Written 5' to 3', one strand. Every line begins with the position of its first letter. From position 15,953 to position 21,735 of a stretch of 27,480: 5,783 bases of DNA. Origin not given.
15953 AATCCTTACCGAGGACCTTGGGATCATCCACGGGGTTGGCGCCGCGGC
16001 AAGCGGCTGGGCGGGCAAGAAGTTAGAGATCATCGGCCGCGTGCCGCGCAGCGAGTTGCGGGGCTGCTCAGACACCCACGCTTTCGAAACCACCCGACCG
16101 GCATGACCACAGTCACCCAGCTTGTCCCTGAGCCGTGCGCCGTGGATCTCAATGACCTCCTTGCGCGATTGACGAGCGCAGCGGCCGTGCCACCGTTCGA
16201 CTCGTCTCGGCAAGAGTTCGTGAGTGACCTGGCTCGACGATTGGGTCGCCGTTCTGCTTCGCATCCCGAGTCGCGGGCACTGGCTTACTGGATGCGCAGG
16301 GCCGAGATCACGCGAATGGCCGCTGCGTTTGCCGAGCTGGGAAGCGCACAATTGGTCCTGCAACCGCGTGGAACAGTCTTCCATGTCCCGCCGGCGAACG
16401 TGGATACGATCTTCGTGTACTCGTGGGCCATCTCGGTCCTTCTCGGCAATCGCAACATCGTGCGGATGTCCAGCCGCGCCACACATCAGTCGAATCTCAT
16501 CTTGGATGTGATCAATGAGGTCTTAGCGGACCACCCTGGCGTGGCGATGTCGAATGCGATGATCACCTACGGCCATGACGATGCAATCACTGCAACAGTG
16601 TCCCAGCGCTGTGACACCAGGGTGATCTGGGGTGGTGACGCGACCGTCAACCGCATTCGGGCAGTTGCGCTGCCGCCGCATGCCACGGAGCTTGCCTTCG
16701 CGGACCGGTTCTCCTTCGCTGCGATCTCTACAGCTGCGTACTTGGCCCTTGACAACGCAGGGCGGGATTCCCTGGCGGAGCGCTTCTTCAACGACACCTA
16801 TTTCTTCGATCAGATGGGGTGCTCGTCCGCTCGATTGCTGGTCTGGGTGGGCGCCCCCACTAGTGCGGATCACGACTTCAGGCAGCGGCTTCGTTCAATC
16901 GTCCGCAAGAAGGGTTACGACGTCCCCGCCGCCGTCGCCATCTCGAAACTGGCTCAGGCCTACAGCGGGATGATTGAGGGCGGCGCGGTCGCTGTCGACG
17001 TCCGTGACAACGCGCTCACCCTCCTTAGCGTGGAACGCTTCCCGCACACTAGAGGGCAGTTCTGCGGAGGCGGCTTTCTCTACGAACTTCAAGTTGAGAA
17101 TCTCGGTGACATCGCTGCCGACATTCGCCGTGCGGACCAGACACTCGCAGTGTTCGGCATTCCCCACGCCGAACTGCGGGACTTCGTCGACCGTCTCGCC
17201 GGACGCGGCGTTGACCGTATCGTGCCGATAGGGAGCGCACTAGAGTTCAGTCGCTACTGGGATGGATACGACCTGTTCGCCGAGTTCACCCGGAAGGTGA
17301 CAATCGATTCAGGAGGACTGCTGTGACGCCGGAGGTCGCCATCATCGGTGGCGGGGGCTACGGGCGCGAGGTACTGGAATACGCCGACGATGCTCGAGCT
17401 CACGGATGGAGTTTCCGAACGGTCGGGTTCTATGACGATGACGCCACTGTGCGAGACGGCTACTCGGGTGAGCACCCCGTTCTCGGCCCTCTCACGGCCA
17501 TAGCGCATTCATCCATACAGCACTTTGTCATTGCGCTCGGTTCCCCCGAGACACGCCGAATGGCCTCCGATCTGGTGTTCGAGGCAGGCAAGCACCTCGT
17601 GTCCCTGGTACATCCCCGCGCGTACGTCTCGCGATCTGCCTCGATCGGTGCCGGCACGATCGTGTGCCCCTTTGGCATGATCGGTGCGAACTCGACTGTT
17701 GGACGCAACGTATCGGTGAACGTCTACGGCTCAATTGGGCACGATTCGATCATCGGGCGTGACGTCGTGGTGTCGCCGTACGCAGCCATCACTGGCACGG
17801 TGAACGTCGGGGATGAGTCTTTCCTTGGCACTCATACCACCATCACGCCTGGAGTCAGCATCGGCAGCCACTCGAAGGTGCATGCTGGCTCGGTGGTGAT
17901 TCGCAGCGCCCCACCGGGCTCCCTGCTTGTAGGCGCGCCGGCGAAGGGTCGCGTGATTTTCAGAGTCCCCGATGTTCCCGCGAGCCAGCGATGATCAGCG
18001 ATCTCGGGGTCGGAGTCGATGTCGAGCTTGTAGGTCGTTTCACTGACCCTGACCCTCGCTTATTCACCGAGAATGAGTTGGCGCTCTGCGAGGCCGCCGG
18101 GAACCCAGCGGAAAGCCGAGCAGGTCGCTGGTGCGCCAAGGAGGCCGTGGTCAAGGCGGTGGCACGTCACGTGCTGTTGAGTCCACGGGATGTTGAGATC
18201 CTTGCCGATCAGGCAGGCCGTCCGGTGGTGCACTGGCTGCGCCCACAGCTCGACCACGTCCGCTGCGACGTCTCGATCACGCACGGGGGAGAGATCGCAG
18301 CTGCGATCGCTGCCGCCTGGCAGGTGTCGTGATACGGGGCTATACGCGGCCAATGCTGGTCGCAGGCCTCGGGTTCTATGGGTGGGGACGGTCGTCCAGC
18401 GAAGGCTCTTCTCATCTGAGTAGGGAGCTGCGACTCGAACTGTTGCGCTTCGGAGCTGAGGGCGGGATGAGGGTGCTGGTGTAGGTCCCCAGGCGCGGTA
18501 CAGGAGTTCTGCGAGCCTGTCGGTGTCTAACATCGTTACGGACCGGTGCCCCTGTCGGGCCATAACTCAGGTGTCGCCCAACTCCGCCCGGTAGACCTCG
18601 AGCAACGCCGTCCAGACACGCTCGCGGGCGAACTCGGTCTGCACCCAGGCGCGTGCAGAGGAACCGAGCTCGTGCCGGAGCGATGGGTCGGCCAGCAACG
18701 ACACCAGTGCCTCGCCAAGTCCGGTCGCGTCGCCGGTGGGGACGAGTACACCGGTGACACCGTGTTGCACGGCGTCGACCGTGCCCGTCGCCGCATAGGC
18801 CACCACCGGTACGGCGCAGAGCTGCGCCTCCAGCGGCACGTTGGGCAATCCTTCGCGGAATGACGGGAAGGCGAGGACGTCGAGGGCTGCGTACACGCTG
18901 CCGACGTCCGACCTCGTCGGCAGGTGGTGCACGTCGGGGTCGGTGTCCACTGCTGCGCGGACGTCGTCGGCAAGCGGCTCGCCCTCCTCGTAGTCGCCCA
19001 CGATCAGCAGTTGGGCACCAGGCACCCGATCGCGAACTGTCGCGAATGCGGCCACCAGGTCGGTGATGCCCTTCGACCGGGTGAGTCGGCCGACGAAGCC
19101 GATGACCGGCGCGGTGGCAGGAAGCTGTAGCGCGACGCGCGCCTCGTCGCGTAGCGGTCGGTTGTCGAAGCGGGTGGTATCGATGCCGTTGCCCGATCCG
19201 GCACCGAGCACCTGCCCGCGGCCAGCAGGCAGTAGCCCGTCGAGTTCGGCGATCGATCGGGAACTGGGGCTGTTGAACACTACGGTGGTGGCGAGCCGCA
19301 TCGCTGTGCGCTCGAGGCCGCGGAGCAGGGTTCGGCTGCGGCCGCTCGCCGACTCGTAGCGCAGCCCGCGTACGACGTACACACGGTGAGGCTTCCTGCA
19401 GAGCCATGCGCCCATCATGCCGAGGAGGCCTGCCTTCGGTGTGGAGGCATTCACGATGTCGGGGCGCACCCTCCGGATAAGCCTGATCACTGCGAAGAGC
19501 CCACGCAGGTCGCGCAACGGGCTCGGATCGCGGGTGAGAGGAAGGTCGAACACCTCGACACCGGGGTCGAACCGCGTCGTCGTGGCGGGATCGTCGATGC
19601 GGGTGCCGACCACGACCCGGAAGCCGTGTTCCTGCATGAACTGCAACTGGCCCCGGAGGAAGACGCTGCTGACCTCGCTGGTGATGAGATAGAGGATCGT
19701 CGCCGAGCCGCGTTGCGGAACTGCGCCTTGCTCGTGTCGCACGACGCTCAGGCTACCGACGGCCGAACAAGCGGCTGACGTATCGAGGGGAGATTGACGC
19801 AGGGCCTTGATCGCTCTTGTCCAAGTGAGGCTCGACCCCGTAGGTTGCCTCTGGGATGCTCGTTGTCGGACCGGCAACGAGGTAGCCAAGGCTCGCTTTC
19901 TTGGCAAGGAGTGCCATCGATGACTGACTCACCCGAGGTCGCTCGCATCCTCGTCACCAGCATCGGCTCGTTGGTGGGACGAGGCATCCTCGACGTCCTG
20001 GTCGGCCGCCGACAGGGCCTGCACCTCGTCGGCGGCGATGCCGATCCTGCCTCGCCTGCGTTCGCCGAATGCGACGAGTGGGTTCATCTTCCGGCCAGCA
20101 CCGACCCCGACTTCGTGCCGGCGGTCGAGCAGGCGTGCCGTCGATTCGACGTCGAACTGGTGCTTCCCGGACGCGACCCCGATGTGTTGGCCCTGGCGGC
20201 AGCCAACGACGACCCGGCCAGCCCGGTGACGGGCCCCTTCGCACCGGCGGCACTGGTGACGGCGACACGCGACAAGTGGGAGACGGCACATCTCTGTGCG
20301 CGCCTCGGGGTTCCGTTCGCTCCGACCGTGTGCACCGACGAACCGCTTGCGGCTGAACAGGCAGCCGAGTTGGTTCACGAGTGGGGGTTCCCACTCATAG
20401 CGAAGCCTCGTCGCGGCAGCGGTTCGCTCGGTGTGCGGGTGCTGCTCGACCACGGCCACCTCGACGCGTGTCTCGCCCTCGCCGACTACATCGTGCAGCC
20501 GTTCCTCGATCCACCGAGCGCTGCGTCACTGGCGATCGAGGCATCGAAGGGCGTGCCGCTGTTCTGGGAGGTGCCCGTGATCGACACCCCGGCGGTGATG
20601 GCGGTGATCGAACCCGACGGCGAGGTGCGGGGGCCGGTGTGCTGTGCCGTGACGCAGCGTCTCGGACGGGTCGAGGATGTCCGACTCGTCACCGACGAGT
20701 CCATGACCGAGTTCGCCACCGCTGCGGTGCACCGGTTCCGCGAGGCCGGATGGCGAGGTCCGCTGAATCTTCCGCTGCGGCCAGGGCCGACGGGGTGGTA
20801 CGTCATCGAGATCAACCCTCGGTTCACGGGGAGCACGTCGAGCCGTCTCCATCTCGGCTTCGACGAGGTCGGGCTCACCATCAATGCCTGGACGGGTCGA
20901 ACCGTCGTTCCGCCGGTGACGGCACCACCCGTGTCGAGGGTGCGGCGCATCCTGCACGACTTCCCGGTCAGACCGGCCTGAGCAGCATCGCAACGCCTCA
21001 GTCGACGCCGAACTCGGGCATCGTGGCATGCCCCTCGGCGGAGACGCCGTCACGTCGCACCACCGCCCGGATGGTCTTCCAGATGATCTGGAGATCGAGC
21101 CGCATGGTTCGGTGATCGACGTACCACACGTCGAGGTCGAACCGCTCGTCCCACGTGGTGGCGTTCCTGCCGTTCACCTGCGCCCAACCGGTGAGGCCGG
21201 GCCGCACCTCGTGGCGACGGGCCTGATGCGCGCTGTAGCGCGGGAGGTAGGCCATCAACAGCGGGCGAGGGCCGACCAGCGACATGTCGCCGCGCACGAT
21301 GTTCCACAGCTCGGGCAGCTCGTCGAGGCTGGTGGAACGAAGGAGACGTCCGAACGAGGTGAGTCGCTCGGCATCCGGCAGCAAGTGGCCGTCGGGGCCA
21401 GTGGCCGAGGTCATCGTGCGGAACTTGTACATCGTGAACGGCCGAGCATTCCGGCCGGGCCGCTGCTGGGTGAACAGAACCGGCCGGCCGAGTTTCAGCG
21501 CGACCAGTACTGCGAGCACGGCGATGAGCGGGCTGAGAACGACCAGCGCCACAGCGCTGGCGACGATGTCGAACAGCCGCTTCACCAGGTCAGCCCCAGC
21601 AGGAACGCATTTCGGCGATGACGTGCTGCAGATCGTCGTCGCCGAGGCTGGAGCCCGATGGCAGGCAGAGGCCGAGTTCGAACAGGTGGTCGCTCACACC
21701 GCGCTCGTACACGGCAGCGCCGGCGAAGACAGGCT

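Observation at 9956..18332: Self-contained ten-gene ACP/LuxEC/transketolase cassette inside a glycan locus, likely an assembly line for an unusual acyl substituent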

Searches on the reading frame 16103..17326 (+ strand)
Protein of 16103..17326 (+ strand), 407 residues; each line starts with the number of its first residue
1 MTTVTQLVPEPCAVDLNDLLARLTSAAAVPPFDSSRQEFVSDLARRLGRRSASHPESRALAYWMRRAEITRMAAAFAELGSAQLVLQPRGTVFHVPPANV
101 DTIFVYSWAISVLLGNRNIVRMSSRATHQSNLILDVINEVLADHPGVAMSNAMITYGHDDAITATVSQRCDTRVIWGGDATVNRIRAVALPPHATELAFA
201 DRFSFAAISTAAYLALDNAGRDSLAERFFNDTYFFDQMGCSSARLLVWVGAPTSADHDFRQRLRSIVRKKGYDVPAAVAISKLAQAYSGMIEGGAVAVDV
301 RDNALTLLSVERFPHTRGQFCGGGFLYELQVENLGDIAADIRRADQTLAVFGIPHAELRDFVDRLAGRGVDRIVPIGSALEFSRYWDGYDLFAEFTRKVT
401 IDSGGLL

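Call 3: search_protein_families(library=pfam, proteins=[window:16103-17326:+])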
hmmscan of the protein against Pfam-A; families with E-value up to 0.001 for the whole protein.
window:16103-17326:+ (407 aa): 1 family
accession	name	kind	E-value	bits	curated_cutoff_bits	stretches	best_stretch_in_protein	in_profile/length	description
PF05893.19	LuxC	-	1.8e-28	100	21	1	87-397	87-400/401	Acyl-CoA reductase (LuxC)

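Call 5: search_protein_families(library=ncbifam, proteins=[window:16103-17326:+], max_evalue=0.01)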
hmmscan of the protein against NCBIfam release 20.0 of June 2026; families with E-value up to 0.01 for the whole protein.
window:16103-17326:+ (407 aa): 1 family
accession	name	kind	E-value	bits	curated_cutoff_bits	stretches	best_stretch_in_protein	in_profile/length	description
NF052251.1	LCFA_red_LuxC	equivalog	3e-13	49.1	750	1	85-377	138-421/478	long-chain-fatty-acyl-CoA reductase LuxC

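Call 36: search_solved_structures(query=window:16103-17326:+, show_alignments=1, max_evalue=0.01)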
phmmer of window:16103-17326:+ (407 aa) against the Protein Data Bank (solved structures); distinct sequences matched with E-value up to 0.01: 1.
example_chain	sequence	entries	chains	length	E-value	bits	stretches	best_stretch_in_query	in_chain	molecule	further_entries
7xc6_A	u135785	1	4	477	0.0035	19.7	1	80-258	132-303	Long-chain acyl-protein thioester reductase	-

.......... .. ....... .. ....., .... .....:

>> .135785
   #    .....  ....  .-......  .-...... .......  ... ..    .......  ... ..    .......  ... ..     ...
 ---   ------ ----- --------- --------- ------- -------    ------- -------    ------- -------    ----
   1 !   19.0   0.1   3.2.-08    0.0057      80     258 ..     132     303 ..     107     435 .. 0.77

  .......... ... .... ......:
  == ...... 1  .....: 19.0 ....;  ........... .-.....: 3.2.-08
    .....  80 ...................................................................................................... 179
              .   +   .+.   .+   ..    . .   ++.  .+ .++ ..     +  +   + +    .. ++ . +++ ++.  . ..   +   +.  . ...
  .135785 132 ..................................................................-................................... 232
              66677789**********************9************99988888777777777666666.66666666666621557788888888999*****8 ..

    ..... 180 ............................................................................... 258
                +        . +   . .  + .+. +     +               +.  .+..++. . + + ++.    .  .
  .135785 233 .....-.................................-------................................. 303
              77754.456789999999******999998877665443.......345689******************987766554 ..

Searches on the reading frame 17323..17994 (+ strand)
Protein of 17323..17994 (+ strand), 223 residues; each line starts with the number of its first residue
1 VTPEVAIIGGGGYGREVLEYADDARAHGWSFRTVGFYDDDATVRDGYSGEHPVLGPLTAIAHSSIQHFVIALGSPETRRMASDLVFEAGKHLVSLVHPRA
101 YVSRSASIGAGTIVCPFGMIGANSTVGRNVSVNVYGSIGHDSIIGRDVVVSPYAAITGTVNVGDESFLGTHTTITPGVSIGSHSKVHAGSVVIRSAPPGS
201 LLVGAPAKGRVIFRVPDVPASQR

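Call 3: search_protein_families(library=pfam, proteins=[window:17323-17994:+])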
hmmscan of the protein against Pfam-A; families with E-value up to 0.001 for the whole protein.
window:17323-17994:+ (223 aa): 4 families
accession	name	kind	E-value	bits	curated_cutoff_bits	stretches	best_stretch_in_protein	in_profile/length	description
PF00132.30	Hexapep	-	1.3e-12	47.2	27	1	160-193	2-35/36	Bacterial transferase hexapeptide (six repeats)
PF17836.7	PglD_N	-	4.7e-10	40.3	23.4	1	5-79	2-72/78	PglD N-terminal domain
PF25084.1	LbH_EIF2B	-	1.2e-06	28.9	54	1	100-192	4-93/105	EIF2B subunit epsilon LbH domain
PF14602.12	Hexapep_2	-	9.5e-06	25.7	27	1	160-192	2-32/34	Hexapeptide repeat of succinyl-transferase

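Call 5: search_protein_families(library=ncbifam, proteins=[window:17323-17994:+], max_evalue=0.01)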
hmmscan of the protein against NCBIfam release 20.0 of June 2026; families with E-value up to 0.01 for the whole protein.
window:17323-17994:+ (223 aa): 48 families (the best 25 are shown)
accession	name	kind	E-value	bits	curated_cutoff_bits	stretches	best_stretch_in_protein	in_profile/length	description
TIGR03570.1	NeuD_NnaD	subfamily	1e-50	172.2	160.8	1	5-208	2-202/202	NeuD/PglB/VioB family sugar acetyltransferase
NF003657.0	PRK05289.1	equivalog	6.1e-15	55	226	2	125-210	108-193/264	acyl-ACP--UDP-N-acetylglucosamine O-acyltransferase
NF002060.0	PRK00892.1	subfamily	9.4e-15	54.5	207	2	138-208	242-313/345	UDP-3-O-(3-hydroxymyristoyl)glucosamine N-acyltransferase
TIGR01853.1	lipid_A_lpxD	equivalog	1.8e-13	50.2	242.5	2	80-156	79-155/325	UDP-3-O-(3-hydroxymyristoyl)glucosamine N-acyltransferase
TIGR01852.1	lipid_A_lpxA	equivalog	1.3e-12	47.5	231.05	1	125-208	103-186/254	acyl-ACP--UDP-N-acetylglucosamine O-acyltransferase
NF058585.1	HptprglPActTf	PfamEq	4.4e-10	39.4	300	1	142-208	84-155/172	heptaprenylglyceryl phosphate O-acetyltransferase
NF007797.0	PRK10502.1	subfamily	8e-10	38.6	192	1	153-208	119-174/183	WcaF family extracellular polysaccharide biosynthesis acetyltransferase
NF007240.0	PRK09677.1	equivalog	1.2e-09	37.9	243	1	159-208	130-179/192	putative lipopolysaccharide biosynthesis O-acetyl transferase WbbJ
TIGR03532.1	DapD_Ac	equivalog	5.1e-09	36.1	231.75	1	102-208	113-209/231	2,3,4,5-tetrahydropyridine-2,6-dicarboxylate N-acetyltransferase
NF010937.0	PRK14357.1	equivalog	1e-08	34.5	658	1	93-150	242-299/448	bifunctional UDP-N-acetylglucosamine diphosphorylase/glucosamine-1-phosphate N-acetyltransferase GlmU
NF041874.1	EPS_EpsC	equivalog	2.3e-08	33.9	150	1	162-208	116-162/168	serine O-acetyltransferase EpsC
NF007076.0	PRK09527.1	equivalog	2.5e-08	33.6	347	1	120-215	98-185/203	galactoside O-acetyltransferase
NF010935.0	PRK14355.1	equivalog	3.2e-08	32.6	718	1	138-196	265-322/459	bifunctional UDP-N-acetylglucosamine diphosphorylase/glucosamine-1-phosphate N-acetyltransferase GlmU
NF010934.1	PRK14354.1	equivalog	8e-08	31.2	450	1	139-201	369-432/447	bifunctional UDP-N-acetylglucosamine diphosphorylase/glucosamine-1-phosphate N-acetyltransferase GlmU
NF000311.1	Vat_ABCDEFH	equivalog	5.8e-07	29.3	300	1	156-208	107-159/201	Vat family streptogramin A O-acetyltransferase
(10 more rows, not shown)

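Call 52: search_solved_structures(query=window:17323-17994:+, show_alignments=1, max_evalue=0.00001)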
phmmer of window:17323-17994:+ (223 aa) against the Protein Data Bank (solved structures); distinct sequences matched with E-value up to 0.00001: 37.
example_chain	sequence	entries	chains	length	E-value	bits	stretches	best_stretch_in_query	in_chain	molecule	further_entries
7txp_A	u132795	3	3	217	6.1e-25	91.4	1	4-209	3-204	VioB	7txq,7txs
4ea7_A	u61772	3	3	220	1.6e-21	80.2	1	5-208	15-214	Perosamine N-acetyltransferase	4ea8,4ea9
4m98_A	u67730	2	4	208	1.6e-21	80.2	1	4-208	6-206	Pilin glycosylation protein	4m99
4eaa_A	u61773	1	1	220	1.1e-20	77.5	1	5-208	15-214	Perosamine N-acetyltransferase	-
4eab_A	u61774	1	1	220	3.5e-20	75.8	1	5-208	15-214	Perosamine N-acetyltransferase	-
4m9c_A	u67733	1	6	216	7.2e-19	71.5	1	1-208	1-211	Bacterial transferase hexapeptide (Three repeats) family protein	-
3bss_A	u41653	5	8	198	2.1e-17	66.8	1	67-208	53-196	Acetyltransferase | UDP-N-acetylbacillosamine N-acetyltransferase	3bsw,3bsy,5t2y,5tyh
2npo_A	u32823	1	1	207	2.5e-17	66.5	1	67-208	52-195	Acetyltransferase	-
2vhe_A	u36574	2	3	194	3.4e-17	66.1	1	67-208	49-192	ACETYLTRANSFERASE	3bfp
7l7y_AAA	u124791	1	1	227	4.3e-17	65.7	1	5-208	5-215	Putative acetyl transferase protein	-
7l7z_AAA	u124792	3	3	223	5e-17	65.5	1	5-208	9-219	Putative acetyl transferase protein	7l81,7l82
7oj6_A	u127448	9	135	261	2.1e-12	50.4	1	122-211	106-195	Acyl-[acyl-carrier-protein]-UDP-N-acetylglucosamine O-acyltransferase | Acyl-[acyl-carrier-protein]--UDP-N-acetylglucosamine O-acyltransferase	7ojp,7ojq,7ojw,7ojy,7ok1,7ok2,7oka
5dem_A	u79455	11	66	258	2.6e-12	50.1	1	122-211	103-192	Acyl-[acyl-carrier-protein]--UDP-N-acetylglucosamine O-acyltransferase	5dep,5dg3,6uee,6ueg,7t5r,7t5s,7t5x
4eqy_A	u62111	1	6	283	6.6e-12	48.8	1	124-208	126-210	Acyl-[acyl-carrier-protein]--UDP-N-acetylglucosamine O-acyltransferase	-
4mzu_A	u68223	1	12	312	1.7e-10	44.1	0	97-176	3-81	WxcM-like protein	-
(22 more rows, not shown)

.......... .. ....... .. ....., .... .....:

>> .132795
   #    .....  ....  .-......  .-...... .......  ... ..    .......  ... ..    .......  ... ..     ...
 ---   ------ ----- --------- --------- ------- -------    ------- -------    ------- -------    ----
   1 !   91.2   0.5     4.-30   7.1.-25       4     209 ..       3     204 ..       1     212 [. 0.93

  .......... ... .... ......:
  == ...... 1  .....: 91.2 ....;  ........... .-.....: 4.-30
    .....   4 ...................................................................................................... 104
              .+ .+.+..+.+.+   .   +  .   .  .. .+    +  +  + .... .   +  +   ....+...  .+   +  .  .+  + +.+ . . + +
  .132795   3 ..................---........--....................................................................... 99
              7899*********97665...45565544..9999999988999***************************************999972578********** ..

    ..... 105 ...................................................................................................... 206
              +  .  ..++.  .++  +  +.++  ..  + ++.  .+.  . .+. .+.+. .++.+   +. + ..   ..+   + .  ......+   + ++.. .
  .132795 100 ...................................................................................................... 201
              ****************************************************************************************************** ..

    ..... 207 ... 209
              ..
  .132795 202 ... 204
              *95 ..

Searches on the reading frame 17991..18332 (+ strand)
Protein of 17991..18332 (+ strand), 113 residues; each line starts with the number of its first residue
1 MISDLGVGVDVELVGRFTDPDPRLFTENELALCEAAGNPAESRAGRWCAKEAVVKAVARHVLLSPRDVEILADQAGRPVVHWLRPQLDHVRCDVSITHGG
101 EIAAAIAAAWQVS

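Call 3: search_protein_families(library=pfam, proteins=[window:17991-18332:+])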
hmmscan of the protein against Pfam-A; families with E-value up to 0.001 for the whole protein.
window:17991-18332:+ (113 aa): 1 family
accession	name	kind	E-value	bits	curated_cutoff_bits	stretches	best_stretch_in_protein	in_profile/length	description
PF01648.25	ACPS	-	4.3e-16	59.4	25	1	6-89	1-95/111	4'-phosphopantetheinyl transferase superfamily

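Call 5: search_protein_families(library=ncbifam, proteins=[window:17991-18332:+], max_evalue=0.01)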
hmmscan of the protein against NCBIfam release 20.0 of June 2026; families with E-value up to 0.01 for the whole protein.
window:17991-18332:+ (113 aa): 11 families
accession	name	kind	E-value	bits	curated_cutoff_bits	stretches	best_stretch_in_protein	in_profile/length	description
TIGR00556.1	pantethn_trn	domain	6.6e-14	52.1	45.35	1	5-106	3-122/128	phosphopantetheine--protein transferase domain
NF000831.0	PRK00070.3-1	equivalog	2.7e-12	46.7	124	1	23-107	29-125/130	holo-ACP synthase AcpS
NF000832.0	PRK00070.3-2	equivalog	7.9e-12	45.6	107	1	5-107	3-112/116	holo-ACP synthase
NF011257.0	PRK14663.1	equivalog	2.6e-11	43.5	186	1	23-109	27-115/123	holo-[acyl-carrier-protein] synthase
NF011250.0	PRK14656.1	equivalog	1.8e-08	34.5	175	1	22-106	28-120/126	holo-[acyl-carrier-protein] synthase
NF011251.0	PRK14657.1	equivalog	4.2e-08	33.2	165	1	22-106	28-118/123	holo-[acyl-carrier-protein] synthase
TIGR00516.1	acpS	equivalog_domain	4.9e-08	33.3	59.8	1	21-106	27-117/125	holo-ACP synthase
NF011254.0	PRK14660.1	equivalog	6.7e-08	32.6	195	1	22-82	28-90/125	holo-[acyl-carrier-protein] synthase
NF011256.0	PRK14662.1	equivalog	6.7e-06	26.5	150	1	23-106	29-114/123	4'-phosphopantetheinyl transferase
NF011253.0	PRK14659.1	equivalog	0.00015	22.4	156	1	23-106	29-116/123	holo-[acyl-carrier-protein] synthase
NF011255.0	PRK14661.1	equivalog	0.00022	21.2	209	1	5-98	3-97/169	holo-[acyl-carrier-protein] synthase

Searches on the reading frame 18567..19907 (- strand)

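Call 8: search_protein_families(library=pfam, proteins=[window:18567-19907:-], max_evalue=0.01)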
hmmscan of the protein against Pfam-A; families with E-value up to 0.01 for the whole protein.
window:18567-19907:- (446 aa): 6 families
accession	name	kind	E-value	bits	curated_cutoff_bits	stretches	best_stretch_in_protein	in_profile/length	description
PF13692.12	Glyco_trans_1_4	-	2.3e-31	109.4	27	1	267-407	2-142/142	Glycosyl transferases group 1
PF00534.26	Glycos_transf_1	-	1.4e-30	106.5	26.4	1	254-421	3-172/172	Glycosyl transferases group 1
PF13579.12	Glyco_trans_4_4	-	2.6e-16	60.8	29.7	1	87-235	10-156/158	Glycosyl transferase 4-like domain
PF13439.12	Glyco_transf_4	-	1.7e-12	48.1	28.5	1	89-222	13-150/170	Glycosyltransferase Family 4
PF13477.12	Glyco_trans_4_2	-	8.2e-11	42.7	23.4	1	71-213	2-139/139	Glycosyl transferase 4-like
PF20706.3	GT4-conflict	-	7.7e-07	28.9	26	1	265-386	196-326/385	Family 4 Glycosyltransferase in conflict systems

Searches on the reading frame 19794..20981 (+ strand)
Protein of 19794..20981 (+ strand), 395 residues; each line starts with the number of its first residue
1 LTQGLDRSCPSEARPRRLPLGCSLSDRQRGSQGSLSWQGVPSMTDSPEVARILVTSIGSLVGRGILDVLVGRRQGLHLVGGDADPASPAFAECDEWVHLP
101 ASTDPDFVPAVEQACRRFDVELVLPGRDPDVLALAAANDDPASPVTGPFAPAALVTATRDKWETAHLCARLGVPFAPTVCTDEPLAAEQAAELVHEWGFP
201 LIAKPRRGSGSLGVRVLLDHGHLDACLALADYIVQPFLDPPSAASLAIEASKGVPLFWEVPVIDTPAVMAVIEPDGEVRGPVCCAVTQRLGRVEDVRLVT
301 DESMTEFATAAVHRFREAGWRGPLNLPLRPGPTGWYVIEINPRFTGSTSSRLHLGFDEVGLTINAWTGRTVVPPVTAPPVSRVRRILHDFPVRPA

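Call 4: search_protein_families(library=pfam, proteins=[window:19794-20981:+])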
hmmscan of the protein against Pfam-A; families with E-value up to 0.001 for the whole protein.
window:19794-20981:+ (395 aa): 4 families
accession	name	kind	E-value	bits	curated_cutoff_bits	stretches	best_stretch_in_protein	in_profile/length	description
PF02655.19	ATP-grasp_3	-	1e-09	39.2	23.2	1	159-347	2-160/160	ATP-grasp domain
PF21360.3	PylC-like_N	-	1.9e-08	34.8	27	1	52-139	1-86/96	PylC-like, N-terminal domain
PF02786.22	CPSase_L_D2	-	4.3e-06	26.8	19.8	0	160-229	1-69/211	Carbamoyl-phosphate synthase L chain, ATP binding domain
PF15632.11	ATPgrasp_Ter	-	0.00057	20.1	29.1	1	280-383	25-125/131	ATP-grasp in the biosynthetic pathway with Ter operon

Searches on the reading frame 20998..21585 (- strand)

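Call 38: search_protein_families(library=pfam, proteins=[window:20998-21585:-], max_evalue=0.001)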
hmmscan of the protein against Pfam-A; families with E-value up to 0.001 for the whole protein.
window:20998-21585:- (195 aa): 1 family
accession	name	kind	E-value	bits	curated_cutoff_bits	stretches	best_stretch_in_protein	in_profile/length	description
PF02397.22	Bac_transf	-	2.3e-65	219.9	27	1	2-176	1-178/179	Bacterial sugar transferase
